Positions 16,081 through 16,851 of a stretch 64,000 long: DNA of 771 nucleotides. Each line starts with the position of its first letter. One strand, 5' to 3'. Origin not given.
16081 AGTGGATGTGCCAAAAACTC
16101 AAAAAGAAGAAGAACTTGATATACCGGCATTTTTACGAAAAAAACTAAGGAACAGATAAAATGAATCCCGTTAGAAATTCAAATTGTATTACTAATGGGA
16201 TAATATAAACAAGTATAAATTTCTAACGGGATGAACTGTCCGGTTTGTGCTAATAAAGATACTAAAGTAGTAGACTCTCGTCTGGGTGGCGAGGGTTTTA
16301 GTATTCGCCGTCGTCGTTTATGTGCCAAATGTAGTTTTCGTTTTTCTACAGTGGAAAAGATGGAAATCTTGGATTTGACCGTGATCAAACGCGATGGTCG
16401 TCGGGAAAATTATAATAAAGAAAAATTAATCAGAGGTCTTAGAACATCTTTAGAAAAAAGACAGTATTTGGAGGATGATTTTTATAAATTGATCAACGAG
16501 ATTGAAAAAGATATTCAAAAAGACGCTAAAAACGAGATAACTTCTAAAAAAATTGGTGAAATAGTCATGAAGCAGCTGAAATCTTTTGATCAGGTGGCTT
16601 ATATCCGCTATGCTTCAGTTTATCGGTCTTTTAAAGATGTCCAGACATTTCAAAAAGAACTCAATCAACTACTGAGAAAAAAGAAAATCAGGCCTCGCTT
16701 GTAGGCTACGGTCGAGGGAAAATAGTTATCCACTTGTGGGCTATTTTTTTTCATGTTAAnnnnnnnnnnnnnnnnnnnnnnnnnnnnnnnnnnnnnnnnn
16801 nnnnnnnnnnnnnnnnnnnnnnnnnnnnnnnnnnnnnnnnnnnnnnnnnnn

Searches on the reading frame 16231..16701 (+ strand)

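Call 6: search_protein_families(library=pfam, proteins=[window:16231-16701:+], max_evalue=0.01)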
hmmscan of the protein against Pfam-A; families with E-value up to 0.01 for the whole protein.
window:16231-16701:+ (157 aa): 2 families
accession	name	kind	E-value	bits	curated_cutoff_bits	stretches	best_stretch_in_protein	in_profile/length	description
PF03477.21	ATP-cone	-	7.6e-21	74.9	25.8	1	50-136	2-87/88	ATP cone domain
PF22811.2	Zn_ribbon_NrdR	-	4.8e-18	65.2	27.2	1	1-42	1-42/42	Transcriptional repressor NrdR-like, N-terminal domain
